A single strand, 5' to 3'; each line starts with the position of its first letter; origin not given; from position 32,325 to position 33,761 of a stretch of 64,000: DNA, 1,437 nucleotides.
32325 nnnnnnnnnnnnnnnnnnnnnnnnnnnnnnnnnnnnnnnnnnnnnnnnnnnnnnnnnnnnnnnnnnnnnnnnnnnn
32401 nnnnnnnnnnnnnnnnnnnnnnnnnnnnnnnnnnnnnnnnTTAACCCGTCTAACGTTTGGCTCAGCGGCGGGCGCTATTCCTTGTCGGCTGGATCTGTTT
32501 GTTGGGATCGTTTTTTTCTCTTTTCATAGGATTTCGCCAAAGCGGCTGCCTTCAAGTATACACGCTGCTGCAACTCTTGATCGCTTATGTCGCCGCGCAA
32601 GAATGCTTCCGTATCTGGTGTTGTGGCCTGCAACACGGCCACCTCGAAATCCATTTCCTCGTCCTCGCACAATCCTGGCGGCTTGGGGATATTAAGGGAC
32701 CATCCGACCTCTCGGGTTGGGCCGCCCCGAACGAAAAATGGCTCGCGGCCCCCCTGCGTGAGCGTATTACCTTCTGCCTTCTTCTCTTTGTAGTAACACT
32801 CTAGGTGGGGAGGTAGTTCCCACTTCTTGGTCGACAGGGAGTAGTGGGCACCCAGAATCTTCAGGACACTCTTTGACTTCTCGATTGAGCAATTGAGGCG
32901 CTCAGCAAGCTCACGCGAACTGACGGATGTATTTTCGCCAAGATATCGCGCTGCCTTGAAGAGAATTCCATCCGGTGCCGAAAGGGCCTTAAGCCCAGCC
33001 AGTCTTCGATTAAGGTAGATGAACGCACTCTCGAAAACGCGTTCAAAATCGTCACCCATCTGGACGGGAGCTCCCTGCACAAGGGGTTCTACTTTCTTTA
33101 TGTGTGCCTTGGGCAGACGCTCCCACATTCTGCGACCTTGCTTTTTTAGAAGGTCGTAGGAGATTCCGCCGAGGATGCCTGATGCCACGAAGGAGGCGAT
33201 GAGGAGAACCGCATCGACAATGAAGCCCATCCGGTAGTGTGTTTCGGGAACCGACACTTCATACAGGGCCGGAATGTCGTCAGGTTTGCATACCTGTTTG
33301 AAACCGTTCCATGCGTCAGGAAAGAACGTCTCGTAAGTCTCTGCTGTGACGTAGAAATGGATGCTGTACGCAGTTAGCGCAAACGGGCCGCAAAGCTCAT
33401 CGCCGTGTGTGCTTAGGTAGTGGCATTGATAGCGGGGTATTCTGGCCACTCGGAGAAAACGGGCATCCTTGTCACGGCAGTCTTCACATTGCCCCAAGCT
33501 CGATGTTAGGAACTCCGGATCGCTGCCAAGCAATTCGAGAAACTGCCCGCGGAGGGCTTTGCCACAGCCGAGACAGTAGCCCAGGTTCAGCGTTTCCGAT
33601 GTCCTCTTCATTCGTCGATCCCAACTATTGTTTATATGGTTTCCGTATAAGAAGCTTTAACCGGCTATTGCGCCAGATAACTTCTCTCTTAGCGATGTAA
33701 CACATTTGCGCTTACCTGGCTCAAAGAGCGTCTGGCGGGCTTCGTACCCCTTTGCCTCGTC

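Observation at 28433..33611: Co-directional island of hypothetical genes with HEPN-like Rx4H(G) motifs, a nuclease-like core and an AT-rich member, possibly an uncharacterised defence module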

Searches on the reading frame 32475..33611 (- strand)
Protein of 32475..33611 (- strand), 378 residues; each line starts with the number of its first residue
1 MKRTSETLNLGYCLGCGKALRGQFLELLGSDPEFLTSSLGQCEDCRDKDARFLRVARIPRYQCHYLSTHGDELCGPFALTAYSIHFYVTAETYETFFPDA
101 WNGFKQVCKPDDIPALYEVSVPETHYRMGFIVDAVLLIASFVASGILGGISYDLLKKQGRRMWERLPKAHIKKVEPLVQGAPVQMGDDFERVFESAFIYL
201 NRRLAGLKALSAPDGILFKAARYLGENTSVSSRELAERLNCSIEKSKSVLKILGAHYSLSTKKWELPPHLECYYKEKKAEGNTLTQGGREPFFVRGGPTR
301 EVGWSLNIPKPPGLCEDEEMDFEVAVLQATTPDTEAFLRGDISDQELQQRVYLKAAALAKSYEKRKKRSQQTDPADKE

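Call 3: search_protein_families(library=pfam, proteins=[window:32475-33611:-], max_evalue=1)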
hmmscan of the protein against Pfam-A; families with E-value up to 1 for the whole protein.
window:32475-33611:- (378 aa): 2 families
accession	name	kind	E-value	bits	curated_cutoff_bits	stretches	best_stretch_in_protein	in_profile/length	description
PF04539.22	Sigma70_r3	-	0.23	12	25.3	1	229-264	20-55/78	Sigma-70 region 3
PF20976.2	Pop8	-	0.26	11.8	27.2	1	149-174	42-67/74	Ribonucleases P/MRP protein subunit Pop8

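Call 4: search_protein_families(library=padloc, proteins=[window:32475-33611:-], max_evalue=1)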
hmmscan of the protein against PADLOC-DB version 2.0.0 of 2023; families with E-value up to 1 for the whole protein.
window:32475-33611:- (378 aa): 0 families

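Call 5: search_protein_families(library=ncbifam, proteins=[window:32475-33611:-], max_evalue=1)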
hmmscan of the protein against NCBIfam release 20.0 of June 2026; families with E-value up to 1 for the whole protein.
window:32475-33611:- (378 aa): 0 families

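Call 9: search_protein_families(library=phrogs, proteins=[window:32475-33611:-], max_evalue=1)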
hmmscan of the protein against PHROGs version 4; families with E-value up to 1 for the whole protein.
window:32475-33611:- (378 aa): 0 families

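Call 57: search_protein_representatives(protein=window:32475-33611:-)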
Query: 378 residues. Proteins with E-value up to 0.001 (for the whole library): 7; up to 1e-10: 6; up to 1e-30: 5. The best 7 are listed.
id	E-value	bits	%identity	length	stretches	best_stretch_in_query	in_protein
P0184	4.9e-141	486.4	59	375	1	6-368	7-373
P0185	4.0e-84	299.1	48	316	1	70-370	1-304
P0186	3.2e-69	250.0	40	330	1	65-376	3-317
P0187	8.6e-44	166.3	31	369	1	8-368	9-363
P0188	9.8e-35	136.5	71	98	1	286-376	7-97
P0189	1.1e-21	93.5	30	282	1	7-261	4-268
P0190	4.0e-08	49.0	38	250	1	131-270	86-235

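Call 59: find_encoding_contigs(protein=P0184, flank=8000, max_places=3)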
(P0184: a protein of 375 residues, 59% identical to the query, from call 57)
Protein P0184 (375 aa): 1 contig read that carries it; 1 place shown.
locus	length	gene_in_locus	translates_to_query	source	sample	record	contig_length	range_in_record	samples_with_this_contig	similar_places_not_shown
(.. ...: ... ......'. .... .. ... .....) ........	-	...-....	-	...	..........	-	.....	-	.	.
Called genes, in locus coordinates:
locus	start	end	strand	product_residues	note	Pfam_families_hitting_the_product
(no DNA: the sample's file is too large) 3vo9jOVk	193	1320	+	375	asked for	-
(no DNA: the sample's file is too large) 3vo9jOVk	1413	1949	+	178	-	PF06094:GGACT, PF13772:AIG2_2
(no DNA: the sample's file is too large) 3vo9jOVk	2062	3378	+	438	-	PF18862:ApeA_NTD1, PF18739:HEPN_Apea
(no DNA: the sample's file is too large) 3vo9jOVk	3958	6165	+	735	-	PF01804:Penicil_amidase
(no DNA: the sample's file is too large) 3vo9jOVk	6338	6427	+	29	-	-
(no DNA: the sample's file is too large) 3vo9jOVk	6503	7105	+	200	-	PF05163:DinB, PF12867:DinB_2 (weak)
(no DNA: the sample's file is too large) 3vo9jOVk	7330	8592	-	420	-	PF13742:tRNA_anti_2, PF01336:tRNA_anti-codon, PF02601:Exonuc_VII_L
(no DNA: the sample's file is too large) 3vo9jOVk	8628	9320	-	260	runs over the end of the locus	PF00149:Metallophos, PF13277:YmdB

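Call 61: list_cluster_members(proteins=[P0001, P0026, P0064, window:32475-33611:-, window:29063-30043:-, window:28433-28951:-, P0027, P0184])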
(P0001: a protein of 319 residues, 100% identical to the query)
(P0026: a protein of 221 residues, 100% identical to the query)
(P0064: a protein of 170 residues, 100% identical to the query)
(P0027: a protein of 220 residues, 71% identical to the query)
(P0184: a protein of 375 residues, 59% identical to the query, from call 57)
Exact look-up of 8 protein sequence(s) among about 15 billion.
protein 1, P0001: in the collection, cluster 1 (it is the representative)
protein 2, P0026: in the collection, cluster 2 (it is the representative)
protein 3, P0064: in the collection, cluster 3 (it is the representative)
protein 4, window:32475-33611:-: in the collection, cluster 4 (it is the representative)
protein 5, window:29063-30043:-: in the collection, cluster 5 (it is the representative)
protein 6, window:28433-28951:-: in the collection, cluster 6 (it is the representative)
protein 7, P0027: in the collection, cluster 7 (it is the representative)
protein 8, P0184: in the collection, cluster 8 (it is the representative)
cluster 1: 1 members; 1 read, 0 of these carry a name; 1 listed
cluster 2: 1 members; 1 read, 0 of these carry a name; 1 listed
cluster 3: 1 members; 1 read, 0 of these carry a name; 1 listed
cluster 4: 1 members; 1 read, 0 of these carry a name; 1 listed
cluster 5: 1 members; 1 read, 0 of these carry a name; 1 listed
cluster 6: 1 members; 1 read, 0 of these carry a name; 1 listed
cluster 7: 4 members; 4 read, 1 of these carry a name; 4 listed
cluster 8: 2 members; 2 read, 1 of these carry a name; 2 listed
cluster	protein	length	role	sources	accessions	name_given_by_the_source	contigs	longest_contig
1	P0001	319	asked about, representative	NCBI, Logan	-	-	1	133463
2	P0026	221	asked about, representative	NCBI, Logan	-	-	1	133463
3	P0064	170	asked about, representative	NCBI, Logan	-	-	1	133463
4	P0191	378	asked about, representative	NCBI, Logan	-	-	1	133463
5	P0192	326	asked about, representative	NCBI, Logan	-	-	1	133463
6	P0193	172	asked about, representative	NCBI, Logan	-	-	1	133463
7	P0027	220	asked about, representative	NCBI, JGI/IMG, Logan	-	-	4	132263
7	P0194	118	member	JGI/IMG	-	hypothetical protein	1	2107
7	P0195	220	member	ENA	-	-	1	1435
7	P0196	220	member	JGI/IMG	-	-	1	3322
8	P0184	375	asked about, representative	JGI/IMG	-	hypothetical protein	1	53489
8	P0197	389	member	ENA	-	-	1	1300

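Call 81: find_related_loci(query=A6, collection=metagenome_contigs, flank=8000)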
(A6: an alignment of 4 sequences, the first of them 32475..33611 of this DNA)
Query A6 (378 aa) in metagenome_contigs; peptide patterns used: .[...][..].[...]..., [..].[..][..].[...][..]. (x = any residue, [..] = any of these).
600 stretches matched a pattern, but none encodes a relative of the query by tblastn (E <= 1e-3).

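Call 94: find_encoding_contigs(protein=P0187, flank=8000, max_places=4)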
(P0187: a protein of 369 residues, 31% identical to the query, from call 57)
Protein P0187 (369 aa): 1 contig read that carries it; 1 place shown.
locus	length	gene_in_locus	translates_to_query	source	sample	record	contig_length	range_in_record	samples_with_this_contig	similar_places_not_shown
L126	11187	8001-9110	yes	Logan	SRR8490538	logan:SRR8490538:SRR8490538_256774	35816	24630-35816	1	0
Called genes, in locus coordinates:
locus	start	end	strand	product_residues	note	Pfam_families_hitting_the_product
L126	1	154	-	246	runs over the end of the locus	PF04029:2-ph_phosp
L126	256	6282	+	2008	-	PF01835:MG2, PF00207:A2M, PF17973:bMG10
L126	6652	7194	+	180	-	PF01609:DDE_Tnp_1 (weak)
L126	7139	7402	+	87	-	PF01609:DDE_Tnp_1, PF13359:DDE_Tnp_4 (weak)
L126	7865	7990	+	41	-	-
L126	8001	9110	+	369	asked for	-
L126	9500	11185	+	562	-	?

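Call 95: search_protein_families(library=pfam, proteins=[L126:9500-11185:+], max_evalue=0.1)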
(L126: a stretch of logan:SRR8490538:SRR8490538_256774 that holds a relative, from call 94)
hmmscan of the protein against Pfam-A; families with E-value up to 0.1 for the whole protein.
L126:9500-11185:+ (562 aa): 10 families
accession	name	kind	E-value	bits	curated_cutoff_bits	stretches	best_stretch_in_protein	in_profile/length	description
PF04851.21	ResIII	-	2.4e-34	119.1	22.5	1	163-328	2-163/164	Type III restriction enzyme, res subunit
PF18766.7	SWI2_SNF2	-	3e-17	63.5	26.7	1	168-364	1-192/221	SWI2/SNF2 ATPase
PF00270.35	DEAD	-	5e-10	39.8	26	1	175-328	6-161/167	DEAD/DEAH box helicase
PF00271.37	Helicase_C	-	1.2e-08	35.6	23.5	1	414-529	5-109/110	Helicase conserved C-terminal domain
PF04313.20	HSDR_N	-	1.3e-05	25.6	25.1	1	56-117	122-191/198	Type I restriction enzyme R protein N terminus (HSDR_N)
PF13588.12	HSDR_N_2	-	0.00032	21.2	25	1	56-117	33-95/110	Type I restriction enzyme R protein N terminus (HSDR_N)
PF20720.3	nSTAND3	-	0.0012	19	27.2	1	175-214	8-47/155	Novel STAND NTPase 3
PF00176.29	SNF2-rel_dom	-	0.003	17.1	24.9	1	257-337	100-173/290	SNF2-related domain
PF13086.12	AAA_11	-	0.044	14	27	0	175-228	8-59/257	AAA domain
PF25199.1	nSTAND_NTPase5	-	0.077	13.3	34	0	182-214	39-72/145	Novel STAND NTPase 5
